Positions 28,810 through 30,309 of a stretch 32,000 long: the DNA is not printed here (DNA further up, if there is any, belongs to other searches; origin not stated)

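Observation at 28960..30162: RelE/ParE-like domain in an atypical architecture: 4 TM helices + about 190-aa K/E coiled coil, no small antitoxin ORF, start fused to the trpD stop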

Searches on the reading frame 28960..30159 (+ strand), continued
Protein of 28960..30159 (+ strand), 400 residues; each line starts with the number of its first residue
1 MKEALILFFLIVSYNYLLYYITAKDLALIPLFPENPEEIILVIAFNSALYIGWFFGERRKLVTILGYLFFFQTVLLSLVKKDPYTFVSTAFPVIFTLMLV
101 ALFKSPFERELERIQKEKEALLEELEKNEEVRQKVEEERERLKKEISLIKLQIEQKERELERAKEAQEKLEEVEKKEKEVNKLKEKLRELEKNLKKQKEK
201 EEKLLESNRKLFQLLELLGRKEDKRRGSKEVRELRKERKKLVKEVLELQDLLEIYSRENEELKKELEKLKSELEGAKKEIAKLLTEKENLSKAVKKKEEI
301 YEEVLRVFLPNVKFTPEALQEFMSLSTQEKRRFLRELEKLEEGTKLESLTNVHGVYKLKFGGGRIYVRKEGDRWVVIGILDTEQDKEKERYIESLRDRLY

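Call 56: find_encoding_contigs(protein=P0037, flank=5000, max_places=2)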
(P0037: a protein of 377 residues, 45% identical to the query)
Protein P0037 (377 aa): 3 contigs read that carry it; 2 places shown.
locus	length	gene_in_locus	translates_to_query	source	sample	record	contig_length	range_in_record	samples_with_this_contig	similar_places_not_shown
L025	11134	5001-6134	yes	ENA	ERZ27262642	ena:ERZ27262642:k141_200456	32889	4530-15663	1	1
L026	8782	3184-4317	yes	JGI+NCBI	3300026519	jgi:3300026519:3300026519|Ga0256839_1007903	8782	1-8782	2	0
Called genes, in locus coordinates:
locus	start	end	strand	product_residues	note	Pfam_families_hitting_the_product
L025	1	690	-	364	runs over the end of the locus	PF02073:Peptidase_M29 (weak), PF26233:NicX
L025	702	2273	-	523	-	PF02470:MlaD, PF11887:Mce4_CUP1 (faint), PF28544:Helical_needle (weak), PF27164:Aq_493_lipo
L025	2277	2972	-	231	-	PF02146:SIR2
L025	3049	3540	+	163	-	PF00254:FKBP_C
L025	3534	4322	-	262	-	PF00950:ABC-3, PF01032:FecCD (weak)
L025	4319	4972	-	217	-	PF00005:ABC_tran, PF02463:SMC_N (faint), PF13304:AAA_21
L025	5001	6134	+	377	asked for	PF17675:APG6_N (faint), PF19220:Rod_CreS (weak)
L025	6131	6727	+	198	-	PF01936:NYN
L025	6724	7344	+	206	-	PF01725:Ham1p_like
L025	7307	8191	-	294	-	PF00990:GGDEF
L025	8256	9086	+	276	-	PF02706:Wzz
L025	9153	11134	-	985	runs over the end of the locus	PF02861:Clp_N, PF00004:AAA, PF05621:TniB (weak), PF23569:NBD_SMAX1, PF17871:AAA_lid_9, PF07724:AAA_2, PF07728:AAA_5, PF10431:ClpB_D2-small, +8 more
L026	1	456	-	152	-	?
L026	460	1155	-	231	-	PF02146:SIR2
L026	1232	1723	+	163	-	PF00254:FKBP_C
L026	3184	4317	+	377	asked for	PF17675:APG6_N (faint), PF19220:Rod_CreS (weak)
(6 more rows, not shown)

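Call 57: search_protein_families(library=padloc, proteins=[window:28960-30159:+], max_evalue=0.01)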
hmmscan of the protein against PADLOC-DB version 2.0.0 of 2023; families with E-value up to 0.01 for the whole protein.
window:28960-30159:+ (400 aa): 8 families
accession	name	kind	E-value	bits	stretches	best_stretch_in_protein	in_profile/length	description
PDLC00551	JetC2|JetC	-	6.9e-05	18.9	1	108-350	295-533/1365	DUF3584 domain; MukB-like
PDLC02740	PbeC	-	0.00024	18.1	1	110-308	301-500/648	PbeC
PDLC00580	JetC3|JetC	-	0.00025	17.4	1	112-309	603-800/1068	DUF3584 domain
PDLC03924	MkoC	-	0.00034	16.8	1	110-299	374-574/1136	-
PDLC02741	PbeC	-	0.001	15.7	1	106-215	194-304/644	PbeC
PDLC03868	LmuB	-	0.001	15.4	1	111-294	299-482/1035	-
PDLC00550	JetC2|JetC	-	0.001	14.9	1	110-352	285-529/1355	DUF3584 domain; MukB-like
PDLC04886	PDC-S06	-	0.0021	15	1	256-351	91-184/727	-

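Call 58: search_protein_families(library=pfam, proteins=[L001:8398-8994:+], max_evalue=0.01)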
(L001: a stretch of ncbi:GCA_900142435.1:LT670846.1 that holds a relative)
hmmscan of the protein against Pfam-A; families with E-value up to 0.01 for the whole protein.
L001:8398-8994:+ (199 aa): 1 family
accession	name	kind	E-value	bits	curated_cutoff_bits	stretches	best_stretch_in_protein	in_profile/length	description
PF01936.24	NYN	-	9.7e-33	114.2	24.2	1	5-167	1-144/145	NYN domain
